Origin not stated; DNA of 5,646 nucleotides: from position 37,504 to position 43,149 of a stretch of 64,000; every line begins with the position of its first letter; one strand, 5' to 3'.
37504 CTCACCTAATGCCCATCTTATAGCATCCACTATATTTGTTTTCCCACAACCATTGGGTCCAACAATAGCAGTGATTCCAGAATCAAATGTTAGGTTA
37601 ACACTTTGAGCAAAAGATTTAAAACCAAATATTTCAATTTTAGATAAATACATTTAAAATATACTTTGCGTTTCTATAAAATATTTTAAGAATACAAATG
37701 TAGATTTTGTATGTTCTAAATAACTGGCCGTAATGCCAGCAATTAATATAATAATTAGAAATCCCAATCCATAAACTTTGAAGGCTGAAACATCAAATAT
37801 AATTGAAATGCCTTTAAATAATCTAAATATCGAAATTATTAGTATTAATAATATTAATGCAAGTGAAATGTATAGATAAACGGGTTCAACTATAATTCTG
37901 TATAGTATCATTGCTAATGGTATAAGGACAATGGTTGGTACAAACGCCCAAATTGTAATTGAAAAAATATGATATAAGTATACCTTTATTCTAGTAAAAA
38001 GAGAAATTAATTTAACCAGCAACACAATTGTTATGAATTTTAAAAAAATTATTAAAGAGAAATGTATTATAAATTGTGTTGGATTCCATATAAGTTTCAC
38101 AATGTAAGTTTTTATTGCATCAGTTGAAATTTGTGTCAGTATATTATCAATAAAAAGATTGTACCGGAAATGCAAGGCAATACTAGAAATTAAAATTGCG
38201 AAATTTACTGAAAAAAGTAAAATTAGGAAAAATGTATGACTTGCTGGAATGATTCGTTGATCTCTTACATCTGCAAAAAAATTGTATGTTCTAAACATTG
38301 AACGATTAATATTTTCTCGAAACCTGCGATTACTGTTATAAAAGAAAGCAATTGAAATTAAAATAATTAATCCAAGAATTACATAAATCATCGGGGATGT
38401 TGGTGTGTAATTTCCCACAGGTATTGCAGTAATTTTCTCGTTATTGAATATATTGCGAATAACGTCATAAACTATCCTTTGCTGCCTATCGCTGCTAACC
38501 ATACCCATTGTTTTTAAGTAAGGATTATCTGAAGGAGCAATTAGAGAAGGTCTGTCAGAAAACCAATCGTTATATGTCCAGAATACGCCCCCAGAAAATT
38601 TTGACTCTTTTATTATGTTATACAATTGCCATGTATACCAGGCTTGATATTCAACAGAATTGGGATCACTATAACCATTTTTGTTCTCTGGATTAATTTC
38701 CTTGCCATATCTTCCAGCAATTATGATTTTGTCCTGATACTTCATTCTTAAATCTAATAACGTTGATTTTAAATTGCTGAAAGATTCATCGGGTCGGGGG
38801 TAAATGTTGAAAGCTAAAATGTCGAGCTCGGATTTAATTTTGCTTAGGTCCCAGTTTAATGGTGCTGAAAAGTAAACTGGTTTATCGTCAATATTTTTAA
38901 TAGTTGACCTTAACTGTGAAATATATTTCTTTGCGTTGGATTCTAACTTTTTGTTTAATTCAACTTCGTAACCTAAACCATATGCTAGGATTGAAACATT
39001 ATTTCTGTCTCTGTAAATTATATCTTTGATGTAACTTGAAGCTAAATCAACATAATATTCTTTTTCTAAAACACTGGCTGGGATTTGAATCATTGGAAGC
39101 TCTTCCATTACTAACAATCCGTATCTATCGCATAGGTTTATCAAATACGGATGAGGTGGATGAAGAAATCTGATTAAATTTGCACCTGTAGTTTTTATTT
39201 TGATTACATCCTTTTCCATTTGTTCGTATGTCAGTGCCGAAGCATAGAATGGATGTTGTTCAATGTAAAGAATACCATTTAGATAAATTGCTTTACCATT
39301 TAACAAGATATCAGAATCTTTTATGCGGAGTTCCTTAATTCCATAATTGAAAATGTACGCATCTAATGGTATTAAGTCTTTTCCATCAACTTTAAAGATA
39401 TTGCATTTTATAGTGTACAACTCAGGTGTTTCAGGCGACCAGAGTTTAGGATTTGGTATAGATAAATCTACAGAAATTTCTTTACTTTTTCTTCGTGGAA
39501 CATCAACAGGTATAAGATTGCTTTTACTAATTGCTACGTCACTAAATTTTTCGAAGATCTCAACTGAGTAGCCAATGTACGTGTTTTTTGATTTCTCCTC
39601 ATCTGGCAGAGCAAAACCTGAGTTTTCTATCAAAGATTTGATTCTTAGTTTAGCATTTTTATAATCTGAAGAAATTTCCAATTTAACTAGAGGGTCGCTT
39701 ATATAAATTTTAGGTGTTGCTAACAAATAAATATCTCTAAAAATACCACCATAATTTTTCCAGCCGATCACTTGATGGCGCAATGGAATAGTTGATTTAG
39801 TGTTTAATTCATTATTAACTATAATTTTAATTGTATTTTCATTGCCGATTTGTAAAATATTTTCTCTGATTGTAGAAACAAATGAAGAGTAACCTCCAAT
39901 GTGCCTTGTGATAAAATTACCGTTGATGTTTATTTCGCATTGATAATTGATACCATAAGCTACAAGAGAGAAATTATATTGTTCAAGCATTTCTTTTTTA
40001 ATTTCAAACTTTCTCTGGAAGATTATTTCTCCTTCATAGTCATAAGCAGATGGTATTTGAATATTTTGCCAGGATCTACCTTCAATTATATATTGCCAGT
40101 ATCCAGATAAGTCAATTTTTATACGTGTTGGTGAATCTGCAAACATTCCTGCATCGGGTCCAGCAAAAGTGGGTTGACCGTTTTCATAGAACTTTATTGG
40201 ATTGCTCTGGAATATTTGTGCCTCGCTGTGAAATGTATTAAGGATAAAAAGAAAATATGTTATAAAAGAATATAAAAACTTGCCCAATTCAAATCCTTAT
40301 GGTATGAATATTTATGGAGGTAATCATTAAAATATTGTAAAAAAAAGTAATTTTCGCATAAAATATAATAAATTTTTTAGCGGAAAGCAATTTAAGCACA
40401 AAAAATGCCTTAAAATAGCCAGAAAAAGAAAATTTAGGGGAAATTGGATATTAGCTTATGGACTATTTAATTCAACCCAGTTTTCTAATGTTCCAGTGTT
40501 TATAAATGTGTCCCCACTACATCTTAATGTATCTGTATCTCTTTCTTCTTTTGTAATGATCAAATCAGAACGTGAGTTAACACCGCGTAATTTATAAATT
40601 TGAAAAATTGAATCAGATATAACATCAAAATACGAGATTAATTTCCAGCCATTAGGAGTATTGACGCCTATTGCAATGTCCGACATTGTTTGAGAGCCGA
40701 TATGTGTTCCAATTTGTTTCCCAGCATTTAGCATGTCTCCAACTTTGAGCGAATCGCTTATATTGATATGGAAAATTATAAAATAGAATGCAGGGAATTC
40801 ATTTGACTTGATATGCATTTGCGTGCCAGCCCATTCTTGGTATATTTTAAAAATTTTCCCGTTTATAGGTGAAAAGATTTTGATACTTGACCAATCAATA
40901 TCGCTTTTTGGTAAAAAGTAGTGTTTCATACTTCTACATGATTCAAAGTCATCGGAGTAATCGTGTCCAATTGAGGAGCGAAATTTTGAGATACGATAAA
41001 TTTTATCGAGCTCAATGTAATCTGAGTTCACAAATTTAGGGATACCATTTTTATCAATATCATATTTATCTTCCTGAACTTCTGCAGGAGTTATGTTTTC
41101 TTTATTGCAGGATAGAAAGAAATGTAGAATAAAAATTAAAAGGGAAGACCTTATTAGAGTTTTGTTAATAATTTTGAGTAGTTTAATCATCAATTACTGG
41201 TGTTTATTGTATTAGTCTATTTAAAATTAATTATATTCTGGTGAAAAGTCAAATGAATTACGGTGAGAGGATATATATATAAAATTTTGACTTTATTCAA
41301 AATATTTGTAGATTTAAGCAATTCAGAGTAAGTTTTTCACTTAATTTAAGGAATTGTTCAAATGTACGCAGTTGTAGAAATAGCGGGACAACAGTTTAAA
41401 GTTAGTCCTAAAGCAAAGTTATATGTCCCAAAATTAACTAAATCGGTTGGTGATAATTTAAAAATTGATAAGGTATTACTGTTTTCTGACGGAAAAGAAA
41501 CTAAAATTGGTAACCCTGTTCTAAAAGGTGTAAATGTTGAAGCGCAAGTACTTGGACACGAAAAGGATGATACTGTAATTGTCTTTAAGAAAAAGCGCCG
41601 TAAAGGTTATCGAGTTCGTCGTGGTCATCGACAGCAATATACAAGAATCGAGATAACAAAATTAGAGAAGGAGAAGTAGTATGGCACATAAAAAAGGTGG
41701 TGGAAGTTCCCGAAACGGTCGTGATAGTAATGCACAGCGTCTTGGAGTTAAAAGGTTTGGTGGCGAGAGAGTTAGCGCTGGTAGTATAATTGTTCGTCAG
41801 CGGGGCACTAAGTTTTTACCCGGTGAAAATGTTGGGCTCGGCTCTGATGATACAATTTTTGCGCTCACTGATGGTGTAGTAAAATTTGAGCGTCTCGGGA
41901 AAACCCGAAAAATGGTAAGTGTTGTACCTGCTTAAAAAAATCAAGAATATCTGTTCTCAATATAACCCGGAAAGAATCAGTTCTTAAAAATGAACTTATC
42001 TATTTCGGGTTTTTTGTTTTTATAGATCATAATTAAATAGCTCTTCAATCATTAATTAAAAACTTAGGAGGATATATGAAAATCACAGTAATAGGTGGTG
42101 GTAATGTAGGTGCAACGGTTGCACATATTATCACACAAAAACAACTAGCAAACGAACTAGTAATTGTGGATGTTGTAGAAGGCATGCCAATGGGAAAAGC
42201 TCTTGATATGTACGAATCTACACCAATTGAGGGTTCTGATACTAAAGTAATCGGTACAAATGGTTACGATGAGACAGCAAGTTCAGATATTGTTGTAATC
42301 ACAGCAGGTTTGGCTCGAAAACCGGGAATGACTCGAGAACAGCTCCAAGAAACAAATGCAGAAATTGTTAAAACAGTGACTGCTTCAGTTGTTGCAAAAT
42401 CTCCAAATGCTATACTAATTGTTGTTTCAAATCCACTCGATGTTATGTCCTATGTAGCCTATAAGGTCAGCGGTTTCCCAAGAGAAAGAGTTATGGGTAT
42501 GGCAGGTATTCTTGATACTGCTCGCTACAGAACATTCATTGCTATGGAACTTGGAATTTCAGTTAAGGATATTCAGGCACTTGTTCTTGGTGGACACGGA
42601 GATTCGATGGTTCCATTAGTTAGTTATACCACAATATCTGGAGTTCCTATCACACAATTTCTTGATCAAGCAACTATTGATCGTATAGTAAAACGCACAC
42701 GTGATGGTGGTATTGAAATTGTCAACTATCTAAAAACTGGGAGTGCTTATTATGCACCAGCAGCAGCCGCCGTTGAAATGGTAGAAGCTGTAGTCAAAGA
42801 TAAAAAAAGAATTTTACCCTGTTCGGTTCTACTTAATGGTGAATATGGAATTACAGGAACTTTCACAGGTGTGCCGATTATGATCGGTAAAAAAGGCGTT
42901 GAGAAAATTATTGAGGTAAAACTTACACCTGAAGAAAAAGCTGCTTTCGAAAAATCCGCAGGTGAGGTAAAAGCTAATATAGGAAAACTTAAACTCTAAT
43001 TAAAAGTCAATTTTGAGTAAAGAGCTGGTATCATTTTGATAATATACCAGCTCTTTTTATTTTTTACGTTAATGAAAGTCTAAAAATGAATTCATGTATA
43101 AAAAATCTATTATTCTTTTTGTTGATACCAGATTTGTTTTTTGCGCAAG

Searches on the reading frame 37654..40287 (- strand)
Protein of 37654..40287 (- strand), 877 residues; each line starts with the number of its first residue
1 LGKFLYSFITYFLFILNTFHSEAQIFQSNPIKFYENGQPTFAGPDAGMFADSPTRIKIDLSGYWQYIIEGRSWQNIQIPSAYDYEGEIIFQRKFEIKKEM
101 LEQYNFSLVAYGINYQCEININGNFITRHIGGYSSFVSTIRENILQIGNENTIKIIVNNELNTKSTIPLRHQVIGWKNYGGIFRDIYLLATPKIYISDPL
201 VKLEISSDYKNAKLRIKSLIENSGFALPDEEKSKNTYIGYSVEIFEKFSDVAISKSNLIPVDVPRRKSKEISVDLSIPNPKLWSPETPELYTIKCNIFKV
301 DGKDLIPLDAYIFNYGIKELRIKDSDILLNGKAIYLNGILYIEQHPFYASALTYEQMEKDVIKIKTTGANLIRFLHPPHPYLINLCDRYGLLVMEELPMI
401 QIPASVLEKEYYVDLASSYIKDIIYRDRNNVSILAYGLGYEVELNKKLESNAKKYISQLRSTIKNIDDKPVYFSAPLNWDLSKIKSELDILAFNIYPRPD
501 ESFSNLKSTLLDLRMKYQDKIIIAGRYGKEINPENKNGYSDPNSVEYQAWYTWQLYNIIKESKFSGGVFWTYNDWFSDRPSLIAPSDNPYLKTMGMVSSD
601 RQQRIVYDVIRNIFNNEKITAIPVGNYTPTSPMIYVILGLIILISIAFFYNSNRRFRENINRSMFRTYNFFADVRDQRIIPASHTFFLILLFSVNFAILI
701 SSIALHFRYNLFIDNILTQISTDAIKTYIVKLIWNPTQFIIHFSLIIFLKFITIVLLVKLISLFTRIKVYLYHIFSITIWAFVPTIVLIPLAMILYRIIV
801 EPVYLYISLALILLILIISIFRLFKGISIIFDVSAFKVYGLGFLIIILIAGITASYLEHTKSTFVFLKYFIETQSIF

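Call 48: search_protein_families(library=pfam, proteins=[window:37654-40287:-], max_evalue=0.00001)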
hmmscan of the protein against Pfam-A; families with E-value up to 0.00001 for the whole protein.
window:37654-40287:- (877 aa): 3 families
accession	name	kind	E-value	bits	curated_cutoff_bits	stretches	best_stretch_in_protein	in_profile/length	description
PF02836.23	Glyco_hydro_2_C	-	1.1e-21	77.7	21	1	321-605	2-288/302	Glycosyl hydrolases family 2, TIM barrel domain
PF00703.27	Glyco_hydro_2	-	7.3e-10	40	23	1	194-303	1-97/109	Glycosyl hydrolases family 2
PF02837.24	Glyco_hydro_2_N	-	1.3e-09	38.7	28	1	75-192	54-169/169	Glycosyl hydrolases family 2, sugar binding domain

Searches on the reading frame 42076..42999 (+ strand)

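Call 48: search_protein_families(library=pfam, proteins=[window:42076-42999:+], max_evalue=0.00001)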
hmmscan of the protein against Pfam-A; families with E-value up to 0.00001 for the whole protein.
window:42076-42999:+ (307 aa): 2 families
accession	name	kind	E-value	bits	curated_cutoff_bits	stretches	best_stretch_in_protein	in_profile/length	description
PF00056.29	Ldh_1_N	-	5.8e-41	140.3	27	1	1-141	1-141/141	lactate/malate dehydrogenase, NAD binding domain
PF02866.23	Ldh_1_C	-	4.2e-36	125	22.6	1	146-304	3-169/174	lactate/malate dehydrogenase, alpha/beta C-terminal domain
